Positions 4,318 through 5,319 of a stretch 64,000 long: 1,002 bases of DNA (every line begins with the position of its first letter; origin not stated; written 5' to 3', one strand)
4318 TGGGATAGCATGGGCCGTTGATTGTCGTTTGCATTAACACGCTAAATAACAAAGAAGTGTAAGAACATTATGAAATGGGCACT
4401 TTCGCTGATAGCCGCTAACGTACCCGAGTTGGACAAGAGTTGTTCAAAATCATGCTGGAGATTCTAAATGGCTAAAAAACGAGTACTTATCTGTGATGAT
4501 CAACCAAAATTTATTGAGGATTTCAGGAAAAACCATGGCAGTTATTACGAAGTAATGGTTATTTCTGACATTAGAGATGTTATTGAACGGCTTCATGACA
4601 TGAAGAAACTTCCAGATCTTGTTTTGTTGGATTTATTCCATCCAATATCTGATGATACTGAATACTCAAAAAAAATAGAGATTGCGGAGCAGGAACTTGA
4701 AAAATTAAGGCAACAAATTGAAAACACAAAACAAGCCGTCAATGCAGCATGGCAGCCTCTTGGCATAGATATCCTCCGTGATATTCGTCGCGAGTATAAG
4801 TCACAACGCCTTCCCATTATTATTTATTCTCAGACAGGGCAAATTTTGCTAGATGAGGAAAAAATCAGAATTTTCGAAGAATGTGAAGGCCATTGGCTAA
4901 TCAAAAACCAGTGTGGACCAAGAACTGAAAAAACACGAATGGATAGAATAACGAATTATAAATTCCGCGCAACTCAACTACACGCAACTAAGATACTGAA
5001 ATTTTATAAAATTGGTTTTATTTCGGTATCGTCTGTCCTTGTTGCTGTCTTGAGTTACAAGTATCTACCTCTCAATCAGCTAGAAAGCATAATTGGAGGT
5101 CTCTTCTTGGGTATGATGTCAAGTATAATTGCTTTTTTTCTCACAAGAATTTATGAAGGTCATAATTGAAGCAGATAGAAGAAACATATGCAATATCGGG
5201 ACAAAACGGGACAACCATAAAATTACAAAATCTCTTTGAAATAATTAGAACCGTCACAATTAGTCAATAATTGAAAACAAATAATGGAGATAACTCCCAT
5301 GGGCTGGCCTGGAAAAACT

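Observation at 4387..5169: Orphan receiver-domain protein with a coiled-coil insert and 2-TM tail, preceded by an abutting 26-codon uORF, in the defence island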

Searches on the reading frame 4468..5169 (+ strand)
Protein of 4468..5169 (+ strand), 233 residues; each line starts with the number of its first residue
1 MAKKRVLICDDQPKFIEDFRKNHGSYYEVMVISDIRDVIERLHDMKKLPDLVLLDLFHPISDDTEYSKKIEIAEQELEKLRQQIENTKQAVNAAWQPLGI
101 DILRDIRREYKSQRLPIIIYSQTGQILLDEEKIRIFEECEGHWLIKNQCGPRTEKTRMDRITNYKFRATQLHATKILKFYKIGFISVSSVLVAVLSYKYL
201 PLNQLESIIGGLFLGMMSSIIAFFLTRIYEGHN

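Call 3: search_protein_families(library=pfam, proteins=[window:4468-5169:+], max_evalue=0.1)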
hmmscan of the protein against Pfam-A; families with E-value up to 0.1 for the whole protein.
window:4468-5169:+ (233 aa): 2 families
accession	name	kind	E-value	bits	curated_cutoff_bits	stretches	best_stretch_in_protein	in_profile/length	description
PF00072.30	Response_reg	-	4.9e-05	23.9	30.2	1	6-70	1-64/111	Response regulator receiver domain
PF02321.23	OEP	-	0.028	14.7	22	0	54-93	68-107/187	Outer membrane efflux protein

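Call 4: search_protein_families(library=padloc, proteins=[window:4468-5169:+], max_evalue=0.1)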
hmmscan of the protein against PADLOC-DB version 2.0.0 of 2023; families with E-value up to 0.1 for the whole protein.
window:4468-5169:+ (233 aa): 1 family
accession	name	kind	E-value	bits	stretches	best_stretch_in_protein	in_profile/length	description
PDLC01379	Csn2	-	0.00079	16.6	1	9-88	55-131/335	CAS-II-A; acquisition_associated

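Call 6: find_homologous_proteins(query=window:4468-5169:+, max_evalue=0.001)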
Query window:4468-5169:+ (233 aa): 12 proteins with E <= 0.001 among 419 candidates.
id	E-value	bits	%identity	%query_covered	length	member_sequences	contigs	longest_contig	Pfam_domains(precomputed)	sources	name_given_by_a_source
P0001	2.4e-150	516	100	100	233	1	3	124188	-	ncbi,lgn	-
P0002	3.3e-79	284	55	99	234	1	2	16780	-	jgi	jgi:CheY-like chemotaxis protein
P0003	1.5e-73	265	53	99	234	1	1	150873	-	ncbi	-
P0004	1.2e-71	259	50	99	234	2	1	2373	-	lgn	-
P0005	1.3e-65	239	49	99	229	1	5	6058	-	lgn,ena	-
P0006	1.4e-65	239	54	84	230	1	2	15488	-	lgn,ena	-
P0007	9.2e-61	223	54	83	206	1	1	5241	-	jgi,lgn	jgi:CheY-like chemotaxis protein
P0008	1.5e-59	219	45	97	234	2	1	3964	-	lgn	-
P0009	7.2e-54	201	43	97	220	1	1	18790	PF00072.31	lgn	-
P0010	1.3e-53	200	43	97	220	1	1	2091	PF00072.31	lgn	-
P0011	4.4e-46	175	42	95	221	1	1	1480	PF00072.31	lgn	-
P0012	1.9e-40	157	41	85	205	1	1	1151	-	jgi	jgi:CheY-like chemotaxis protein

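Call 7: search_protein_families(library=ncbifam, proteins=[window:4468-5169:+], max_evalue=1)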
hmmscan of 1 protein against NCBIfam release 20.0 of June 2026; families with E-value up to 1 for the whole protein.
window:4468-5169:+ (233 aa): 13 families
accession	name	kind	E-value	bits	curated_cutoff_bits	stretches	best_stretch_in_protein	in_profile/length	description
TIGR02154.1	PhoB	equivalog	0.00013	21.4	296.2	2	3-71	2-69/226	phosphate regulon transcriptional regulator PhoB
NF040534.1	resp_reg_YycF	equivalog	0.001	18.3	340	1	5-70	2-66/231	response regulator YycF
NF008677.0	PRK11697.1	equivalog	0.0028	17.1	246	1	5-59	3-58/238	two-component system response regulator BtsR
NF038350.1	taxis_HmpF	equivalog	0.021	13.2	200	1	68-99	141-172/553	pilus motility taxis protein HmpF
NF007982.1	PRK10710.1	equivalog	0.034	13.7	380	1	3-70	7-73/235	envelope stress response regulator BaeR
NF009206.0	PRK12555.1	subfamily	0.043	12.8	342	1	5-70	2-68/340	chemotaxis-specific protein-glutamate methyltransferase CheB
NF040689.1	MtrAB_MtrA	equivalog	0.047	13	300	1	25-71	21-65/219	MtrAB system response regulator MtrA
NF006504.0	PRK08937.3-4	equivalog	0.048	13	256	1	16-89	123-189/268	adenylosuccinate lyase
TIGR02875.1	spore_0_A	equivalog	0.071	12.3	200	1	3-72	2-72/262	sporulation transcription factor Spo0A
NF052445.1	RespRegMctR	equivalog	0.078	12.4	300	1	5-59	3-58/205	two-component system response regulator MctR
NF052574.1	HisKinEspCMyxo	equivalog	0.083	11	1200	1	3-68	665-729/785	serine histidine kinase EspC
NF011896.0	PRK15369.1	equivalog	0.1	12.2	242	1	2-60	2-61/211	two component system response regulator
NF052573.1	HisKinEspAMyxo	equivalog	0.11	10.5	1400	1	3-60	632-688/755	serine histidine kinase EspA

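Call 8: search_solved_structures(query=window:4468-5169:+, max_evalue=1, show_alignments=3)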
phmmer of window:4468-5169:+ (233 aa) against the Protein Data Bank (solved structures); distinct sequences matched with E-value up to 1: 21.
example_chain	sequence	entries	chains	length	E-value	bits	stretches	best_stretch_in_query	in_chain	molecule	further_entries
6wsh_A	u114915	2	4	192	0.0061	19.4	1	5-164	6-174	Response regulator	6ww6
1mvo_A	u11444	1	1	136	0.021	17.6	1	3-71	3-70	PhoP response regulator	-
1nxo_A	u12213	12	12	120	0.023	17.6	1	4-71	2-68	DNA-binding response regulator | Response regulator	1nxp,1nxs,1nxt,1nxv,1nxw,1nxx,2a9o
3f6p_A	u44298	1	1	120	0.026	17.4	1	4-70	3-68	Transcriptional regulatory protein yycF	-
6azr_B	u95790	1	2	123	0.027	17.3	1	2-75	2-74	Chemotaxis regulator-transmits chemoreceptor signals to flagelllar motor components CheY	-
2zwm_A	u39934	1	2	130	0.027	17.3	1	4-70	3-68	Transcriptional regulatory protein yycF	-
6eb7_A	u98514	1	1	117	0.032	17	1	4-71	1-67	DNA-binding response regulator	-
4ja2_A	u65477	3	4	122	0.039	16.8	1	2-75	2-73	Response regulator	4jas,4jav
9lbr_A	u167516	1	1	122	0.046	16.5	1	4-75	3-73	Response regulator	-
3dge_C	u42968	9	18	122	0.046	16.5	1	4-75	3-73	Response regulator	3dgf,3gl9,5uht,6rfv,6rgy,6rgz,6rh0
8fk2_A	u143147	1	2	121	0.061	16.1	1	4-71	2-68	Putative response regulator CovR VicR-like protein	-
2jvi_A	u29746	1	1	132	0.17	14.7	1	45-110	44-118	Sporulation initiation phosphotransferase F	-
2jvk_A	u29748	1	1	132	0.23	14.3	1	45-80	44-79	Sporulation initiation phosphotransferase F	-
7fad_A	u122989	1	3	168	0.32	13.8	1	71-108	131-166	Gamma-tubulin complex component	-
1pey_A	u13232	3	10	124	0.4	13.5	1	4-80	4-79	Sporulation initiation phosphotransferase F | SPORULATION RESPONSE REGULATORY PROTEIN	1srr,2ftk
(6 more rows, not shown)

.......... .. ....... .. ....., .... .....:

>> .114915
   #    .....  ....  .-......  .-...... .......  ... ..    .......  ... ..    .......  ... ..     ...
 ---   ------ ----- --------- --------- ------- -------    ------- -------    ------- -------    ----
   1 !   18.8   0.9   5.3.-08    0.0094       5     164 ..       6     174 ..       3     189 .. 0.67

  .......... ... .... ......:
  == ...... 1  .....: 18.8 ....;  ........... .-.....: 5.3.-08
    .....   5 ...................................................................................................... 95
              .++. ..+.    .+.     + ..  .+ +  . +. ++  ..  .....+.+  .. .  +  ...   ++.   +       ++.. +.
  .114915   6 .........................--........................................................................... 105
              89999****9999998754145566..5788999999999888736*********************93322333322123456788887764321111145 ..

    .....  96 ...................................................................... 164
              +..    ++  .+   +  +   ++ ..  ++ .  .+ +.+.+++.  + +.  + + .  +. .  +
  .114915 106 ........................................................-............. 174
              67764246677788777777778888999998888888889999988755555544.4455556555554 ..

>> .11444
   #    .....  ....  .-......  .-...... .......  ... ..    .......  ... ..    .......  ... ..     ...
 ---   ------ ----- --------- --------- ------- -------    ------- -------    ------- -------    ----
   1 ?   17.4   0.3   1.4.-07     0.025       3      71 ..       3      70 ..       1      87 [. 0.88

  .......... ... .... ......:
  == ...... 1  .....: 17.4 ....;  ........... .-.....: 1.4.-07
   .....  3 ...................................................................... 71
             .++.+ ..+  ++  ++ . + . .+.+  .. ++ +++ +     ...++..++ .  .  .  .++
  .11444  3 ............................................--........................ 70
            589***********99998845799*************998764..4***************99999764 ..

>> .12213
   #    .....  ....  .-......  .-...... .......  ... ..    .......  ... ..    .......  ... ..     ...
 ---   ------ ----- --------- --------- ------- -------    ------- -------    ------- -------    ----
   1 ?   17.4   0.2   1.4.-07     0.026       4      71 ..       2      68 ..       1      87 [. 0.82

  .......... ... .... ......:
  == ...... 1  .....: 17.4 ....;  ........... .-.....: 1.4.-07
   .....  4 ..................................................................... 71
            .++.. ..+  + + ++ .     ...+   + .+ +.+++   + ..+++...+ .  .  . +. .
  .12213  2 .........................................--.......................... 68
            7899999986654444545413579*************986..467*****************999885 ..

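Call 9: find_encoding_contigs(protein=P0001, flank=10000, max_places=6)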
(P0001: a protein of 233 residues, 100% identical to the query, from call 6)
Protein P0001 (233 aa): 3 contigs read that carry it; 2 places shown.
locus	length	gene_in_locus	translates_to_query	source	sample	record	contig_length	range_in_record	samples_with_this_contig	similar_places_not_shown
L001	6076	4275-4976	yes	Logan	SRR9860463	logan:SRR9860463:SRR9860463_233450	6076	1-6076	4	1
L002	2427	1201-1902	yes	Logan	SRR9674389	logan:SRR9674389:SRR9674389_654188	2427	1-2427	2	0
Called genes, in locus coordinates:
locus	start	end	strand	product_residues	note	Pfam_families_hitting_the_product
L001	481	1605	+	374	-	PF08878:HamA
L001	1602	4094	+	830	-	PF00270:DEAD, PF04851:ResIII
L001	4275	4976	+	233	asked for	-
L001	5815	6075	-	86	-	?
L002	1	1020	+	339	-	?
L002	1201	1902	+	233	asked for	-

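Call 10: find_encoding_contigs(protein=P0002, flank=10000, max_places=4)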
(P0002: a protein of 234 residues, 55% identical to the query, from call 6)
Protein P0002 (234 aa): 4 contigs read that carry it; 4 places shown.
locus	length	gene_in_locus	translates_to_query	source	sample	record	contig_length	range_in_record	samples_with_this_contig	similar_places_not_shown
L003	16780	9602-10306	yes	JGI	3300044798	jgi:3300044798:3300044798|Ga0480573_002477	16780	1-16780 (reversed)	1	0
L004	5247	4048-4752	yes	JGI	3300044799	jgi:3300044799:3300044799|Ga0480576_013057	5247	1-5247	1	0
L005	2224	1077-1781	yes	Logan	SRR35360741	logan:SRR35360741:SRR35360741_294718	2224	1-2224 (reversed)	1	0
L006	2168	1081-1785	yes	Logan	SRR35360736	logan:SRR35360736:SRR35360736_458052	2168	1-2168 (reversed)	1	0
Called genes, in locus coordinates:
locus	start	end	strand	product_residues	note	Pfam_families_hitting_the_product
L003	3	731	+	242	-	?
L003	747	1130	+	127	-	PF01597:GCV_H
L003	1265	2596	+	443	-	PF02347:GDC-P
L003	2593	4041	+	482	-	PF02347:GDC-P, PF00266:Aminotran_5 (weak), PF21478:GcvP2_C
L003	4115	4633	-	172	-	-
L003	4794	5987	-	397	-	PF00144:Beta-lactamase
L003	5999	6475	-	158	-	PF00258:Flavodoxin_1, PF12641:Flavodoxin_3 (weak), PF12724:Flavodoxin_5, PF03358:FMN_red (weak)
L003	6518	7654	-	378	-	PF02275:CBAH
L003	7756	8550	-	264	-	PF01791:DeoC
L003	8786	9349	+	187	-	PF14907:NTP_transf_5 (faint), PF08843:AbiEii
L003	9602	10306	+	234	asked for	-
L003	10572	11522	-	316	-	PF00682:HMGL-like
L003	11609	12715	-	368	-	PF00465:Fe-ADH (faint), PF01761:DHQ_synthase, PF24621:DHQS_C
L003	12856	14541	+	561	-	PF01487:DHquinase_I, PF03435:Sacchrp_dh_NADP (faint), PF01487:DHquinase_I, PF08501:Shikimate_dh_N, PF01488:Shikimate_DH, PF18317:SDH_C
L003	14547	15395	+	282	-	-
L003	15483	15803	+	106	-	PF01909:NTP_transf_2, PF18765:Polbeta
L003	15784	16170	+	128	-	PF05168:HEPN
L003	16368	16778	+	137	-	?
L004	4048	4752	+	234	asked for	-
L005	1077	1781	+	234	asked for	-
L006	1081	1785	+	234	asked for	-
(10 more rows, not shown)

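Call 11: find_encoding_contigs(protein=P0003, flank=10000, max_places=4)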
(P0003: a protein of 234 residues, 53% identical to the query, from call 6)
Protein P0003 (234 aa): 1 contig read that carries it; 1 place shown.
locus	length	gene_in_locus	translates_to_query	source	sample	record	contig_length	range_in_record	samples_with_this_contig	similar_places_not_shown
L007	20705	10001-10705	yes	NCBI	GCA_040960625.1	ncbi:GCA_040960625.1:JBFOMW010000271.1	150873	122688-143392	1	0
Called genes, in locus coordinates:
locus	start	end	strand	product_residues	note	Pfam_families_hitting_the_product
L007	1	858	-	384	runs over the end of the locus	PF10555:MraY_sig1 (weak), PF00953:Glycos_transf_4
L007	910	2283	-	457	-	PF01225:Mur_ligase, PF08245:Mur_ligase_M, PF02875:Mur_ligase_C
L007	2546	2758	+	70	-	PF15919:HicB_lk_antitox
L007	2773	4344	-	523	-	PF01225:Mur_ligase, PF08245:Mur_ligase_M, PF02875:Mur_ligase_C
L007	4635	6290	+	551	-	PF01841:Transglut_core, PF13471:Transglut_core3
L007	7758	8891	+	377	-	PF07885:Ion_trans_2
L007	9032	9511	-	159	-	PF07885:Ion_trans_2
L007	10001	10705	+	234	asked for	-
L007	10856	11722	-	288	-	PF00149:Metallophos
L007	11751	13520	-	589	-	PF01368:DHH, PF02272:DHHA1, PF17768:RecJ_OB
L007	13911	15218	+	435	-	PF01408:GFO_IDH_MocA, PF19051:GFO_IDH_MocA_C2, PF22725:GFO_IDH_MocA_C3 (faint)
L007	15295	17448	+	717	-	PF04734:Ceramidase_alk (weak), PF13385:Laminin_G_3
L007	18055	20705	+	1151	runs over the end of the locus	PF02811:PHP, PF07733:DNA_pol3_alpha, PF17657:DNA_pol3_finger, PF14579:HHH_6, PF01336:tRNA_anti-codon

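Call 12: find_encoding_contigs(protein=P0006, flank=10000, max_places=3)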
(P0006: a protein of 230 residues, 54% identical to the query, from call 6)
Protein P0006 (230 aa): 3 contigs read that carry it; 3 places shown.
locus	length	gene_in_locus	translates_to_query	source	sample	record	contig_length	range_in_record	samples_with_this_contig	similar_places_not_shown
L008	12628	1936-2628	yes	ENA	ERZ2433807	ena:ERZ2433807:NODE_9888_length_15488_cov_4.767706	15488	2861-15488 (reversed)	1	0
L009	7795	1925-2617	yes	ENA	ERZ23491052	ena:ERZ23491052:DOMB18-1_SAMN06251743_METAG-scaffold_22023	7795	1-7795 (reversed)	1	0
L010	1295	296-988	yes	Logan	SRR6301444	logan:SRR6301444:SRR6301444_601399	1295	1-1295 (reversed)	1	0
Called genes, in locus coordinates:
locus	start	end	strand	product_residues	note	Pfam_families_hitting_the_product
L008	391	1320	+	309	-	-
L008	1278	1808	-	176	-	-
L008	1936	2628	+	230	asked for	-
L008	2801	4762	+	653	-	PF17297:PEPCK_N, PF00821:PEPCK_GTP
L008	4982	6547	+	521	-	PF07690:MFS_1, PF00854:PTR2, PF07690:MFS_1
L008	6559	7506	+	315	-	-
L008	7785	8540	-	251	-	PF08032:SpoU_sub_bind, PF00588:SpoU_methylase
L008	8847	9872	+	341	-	PF00248:Aldo_ket_red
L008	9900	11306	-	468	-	PF01433:Peptidase_M1, PF05299:Peptidase_M61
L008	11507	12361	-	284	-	PF01569:PAP2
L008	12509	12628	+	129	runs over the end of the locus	PF01740:STAS, PF13466:STAS_2 (weak)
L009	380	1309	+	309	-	-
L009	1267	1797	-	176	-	-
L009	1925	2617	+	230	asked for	-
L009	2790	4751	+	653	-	PF17297:PEPCK_N, PF00821:PEPCK_GTP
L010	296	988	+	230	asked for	-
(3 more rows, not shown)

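Call 13: find_encoding_contigs(protein=P0009, flank=10000, max_places=3)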
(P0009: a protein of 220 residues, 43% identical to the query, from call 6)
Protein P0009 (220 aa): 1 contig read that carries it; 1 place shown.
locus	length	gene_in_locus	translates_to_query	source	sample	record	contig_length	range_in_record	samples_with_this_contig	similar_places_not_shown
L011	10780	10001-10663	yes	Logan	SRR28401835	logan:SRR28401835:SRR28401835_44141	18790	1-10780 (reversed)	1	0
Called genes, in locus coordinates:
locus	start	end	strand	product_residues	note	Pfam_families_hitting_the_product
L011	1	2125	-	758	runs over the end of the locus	PF00999:Na_H_Exchanger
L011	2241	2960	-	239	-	PF00072:Response_reg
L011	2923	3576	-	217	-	PF06580:His_kinase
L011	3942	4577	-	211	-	-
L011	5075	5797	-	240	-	-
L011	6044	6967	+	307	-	PF26549:Tricorn_N (faint), PF07676:PD40 (faint)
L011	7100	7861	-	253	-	PF13489:Methyltransf_23, PF08241:Methyltransf_11, PF08242:Methyltransf_12, PF13649:Methyltransf_25 (weak), PF13847:Methyltransf_31 (weak)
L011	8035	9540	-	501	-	PF25077:DUF7800 (weak), PF09423:PhoD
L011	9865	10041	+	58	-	-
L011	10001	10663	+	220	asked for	PF00072:Response_reg (faint)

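Call 14: find_encoding_contigs(protein=P0005, flank=10000, max_places=3)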
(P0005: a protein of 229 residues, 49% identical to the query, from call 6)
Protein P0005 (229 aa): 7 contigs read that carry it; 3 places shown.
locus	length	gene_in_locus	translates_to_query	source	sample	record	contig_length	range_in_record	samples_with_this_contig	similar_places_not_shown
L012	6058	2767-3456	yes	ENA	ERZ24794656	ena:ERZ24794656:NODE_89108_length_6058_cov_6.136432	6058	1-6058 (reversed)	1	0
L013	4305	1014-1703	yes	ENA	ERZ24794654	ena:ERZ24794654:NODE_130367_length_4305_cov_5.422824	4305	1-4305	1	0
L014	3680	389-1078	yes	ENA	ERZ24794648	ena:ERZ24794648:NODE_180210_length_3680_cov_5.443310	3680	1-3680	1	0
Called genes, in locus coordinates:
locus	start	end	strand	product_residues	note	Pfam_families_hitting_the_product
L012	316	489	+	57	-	-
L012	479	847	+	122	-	-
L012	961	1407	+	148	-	-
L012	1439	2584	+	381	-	PF01408:GFO_IDH_MocA, PF22725:GFO_IDH_MocA_C3, PF02894:GFO_IDH_MocA_C (weak)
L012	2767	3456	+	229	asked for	-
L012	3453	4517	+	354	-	PF07470:Glyco_hydro_88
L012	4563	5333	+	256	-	PF13385:Laminin_G_3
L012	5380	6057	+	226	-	?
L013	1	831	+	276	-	?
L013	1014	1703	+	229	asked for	-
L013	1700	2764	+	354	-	PF07470:Glyco_hydro_88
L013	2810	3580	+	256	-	PF13385:Laminin_G_3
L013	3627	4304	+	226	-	?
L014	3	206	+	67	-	?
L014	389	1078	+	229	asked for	-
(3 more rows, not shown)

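Call 15: find_encoding_contigs(protein=P0007, flank=10000, max_places=3)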
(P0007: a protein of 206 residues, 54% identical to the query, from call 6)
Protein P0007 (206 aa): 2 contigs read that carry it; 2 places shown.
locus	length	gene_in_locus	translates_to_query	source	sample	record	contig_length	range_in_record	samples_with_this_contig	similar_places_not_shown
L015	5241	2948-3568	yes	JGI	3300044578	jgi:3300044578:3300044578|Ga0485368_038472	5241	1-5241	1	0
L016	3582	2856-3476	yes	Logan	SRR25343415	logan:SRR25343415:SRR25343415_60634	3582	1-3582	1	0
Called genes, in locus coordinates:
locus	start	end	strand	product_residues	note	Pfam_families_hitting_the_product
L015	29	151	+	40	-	-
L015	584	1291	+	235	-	-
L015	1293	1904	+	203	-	-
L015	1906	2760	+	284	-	-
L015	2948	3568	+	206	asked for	-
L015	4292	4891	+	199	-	-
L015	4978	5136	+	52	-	-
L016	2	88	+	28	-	?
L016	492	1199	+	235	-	-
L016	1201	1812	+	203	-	-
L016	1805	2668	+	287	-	-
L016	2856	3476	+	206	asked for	-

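Call 25: search_protein_representatives(alignment_id=A1)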
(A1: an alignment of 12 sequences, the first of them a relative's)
Query: 12 sequences, 229 profile positions. Proteins with E-value up to 0.001 (for the whole library): 324; up to 1e-10: 150; up to 1e-30: 59. The best 150 are listed.
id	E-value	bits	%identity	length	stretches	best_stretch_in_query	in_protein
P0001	4.0e-103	360.1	-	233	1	1-227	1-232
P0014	4.1e-77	275.0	-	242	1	4-222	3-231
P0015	2.3e-75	269.3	-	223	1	3-223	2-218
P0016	3.3e-74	265.5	-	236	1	1-228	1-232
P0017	1.4e-73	263.5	-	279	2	68-226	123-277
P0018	7.5e-73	261.1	-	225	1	1-223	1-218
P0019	8.8e-71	254.3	-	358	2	3-169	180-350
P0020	4.7e-67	242.1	-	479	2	2-158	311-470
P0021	4.2e-66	239.0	-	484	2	5-158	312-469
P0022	5.4e-66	238.6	-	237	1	1-227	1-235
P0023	1.6e-65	237.1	-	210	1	1-174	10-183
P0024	5.3e-63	228.8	-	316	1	1-169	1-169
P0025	1.5e-62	227.3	-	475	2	3-156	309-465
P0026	4.2e-62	225.9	-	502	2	3-163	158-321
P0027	5.5e-61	222.2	-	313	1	1-167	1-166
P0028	6.2e-61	222.1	-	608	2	3-158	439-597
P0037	5.1e-55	202.7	-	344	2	5-162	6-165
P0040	2.8e-49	183.9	-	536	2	6-162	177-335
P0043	1.4e-44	168.6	-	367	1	3-164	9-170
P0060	6.8e-38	146.7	-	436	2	6-168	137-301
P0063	9.3e-36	139.7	-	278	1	3-163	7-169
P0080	8.0e-29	117.0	-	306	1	2-162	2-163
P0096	3.9e-25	104.9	-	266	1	1-150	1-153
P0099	2.2e-24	102.5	-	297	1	1-159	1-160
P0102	8.1e-24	100.6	-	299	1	3-175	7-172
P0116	7.3e-22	94.3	-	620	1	4-167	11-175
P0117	1.0e-21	93.8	-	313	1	3-162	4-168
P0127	4.7e-19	85.0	-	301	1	5-163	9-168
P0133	3.0e-17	79.1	-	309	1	37-166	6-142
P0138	6.5e-16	74.8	-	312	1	5-154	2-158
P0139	7.2e-16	74.6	-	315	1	13-147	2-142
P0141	5.1e-15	71.9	-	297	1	3-160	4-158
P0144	1.0e-13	67.6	-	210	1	5-189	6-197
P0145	4.0e-13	65.6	-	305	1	2-167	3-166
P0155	1.4e-11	60.7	-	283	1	3-172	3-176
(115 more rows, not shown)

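Call 26: search_protein_families(library=pfam, proteins=[P0020, P0024, P0026, P0028, P0019, P0040, P0043, P0116, P0037, P0060], max_evalue=0.01)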
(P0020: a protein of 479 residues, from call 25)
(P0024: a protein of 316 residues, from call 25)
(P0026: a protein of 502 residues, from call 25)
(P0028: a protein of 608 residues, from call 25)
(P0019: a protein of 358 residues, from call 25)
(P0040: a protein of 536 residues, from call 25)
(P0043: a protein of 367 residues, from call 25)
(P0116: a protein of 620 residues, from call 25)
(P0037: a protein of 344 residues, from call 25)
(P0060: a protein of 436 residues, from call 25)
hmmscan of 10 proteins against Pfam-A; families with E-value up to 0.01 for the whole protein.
P0020 (479 aa): 2 families
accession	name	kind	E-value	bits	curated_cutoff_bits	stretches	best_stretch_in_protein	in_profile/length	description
PF13676.11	TIR_2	-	3.1e-26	92.7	28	1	4-124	1-122/122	TIR domain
PF01582.25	TIR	-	1.3e-07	32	21.3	1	9-95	11-96/179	TIR domain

P0024 (316 aa): 1 family
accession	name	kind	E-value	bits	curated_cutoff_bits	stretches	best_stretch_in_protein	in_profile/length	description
PF10137.14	CAP12-PCTIR_TIR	-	2e-35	121.8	24.7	1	178-295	1-118/119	CAP12/Pycsar effector protein, TIR domain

P0026 (502 aa): 0 families

P0028 (608 aa): 1 family
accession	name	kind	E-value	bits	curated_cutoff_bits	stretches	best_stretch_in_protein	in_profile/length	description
PF22738.1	NNH7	-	1.4e-20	74.9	27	1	2-228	5-224/225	NACHT N-terminal Helical domain 7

P0019 (358 aa): 0 families

P0040 (536 aa): 1 family
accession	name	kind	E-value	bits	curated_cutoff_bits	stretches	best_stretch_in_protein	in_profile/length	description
PF14399.12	BtrH_N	-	8.6e-07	29.7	29.7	0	168-232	37-100/134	Butirosin biosynthesis protein H, N-terminal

P0043 (367 aa): 1 family
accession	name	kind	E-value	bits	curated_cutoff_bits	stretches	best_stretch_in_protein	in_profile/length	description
PF10137.14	CAP12-PCTIR_TIR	-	5.7e-20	71.9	24.7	1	185-316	1-118/119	CAP12/Pycsar effector protein, TIR domain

P0116 (620 aa): 1 family
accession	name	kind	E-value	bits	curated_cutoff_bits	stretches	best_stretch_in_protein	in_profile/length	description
PF13676.11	TIR_2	-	2e-13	51.4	28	1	184-320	1-121/122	TIR domain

P0037 (344 aa): 0 families

P0060 (436 aa): 2 families
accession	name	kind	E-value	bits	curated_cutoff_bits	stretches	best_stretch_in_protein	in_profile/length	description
PF13676.11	TIR_2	-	2.1e-26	93.2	28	1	4-124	1-122/122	TIR domain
PF01582.25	TIR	-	1.1e-07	32.2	21.3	1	9-94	11-95/179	TIR domain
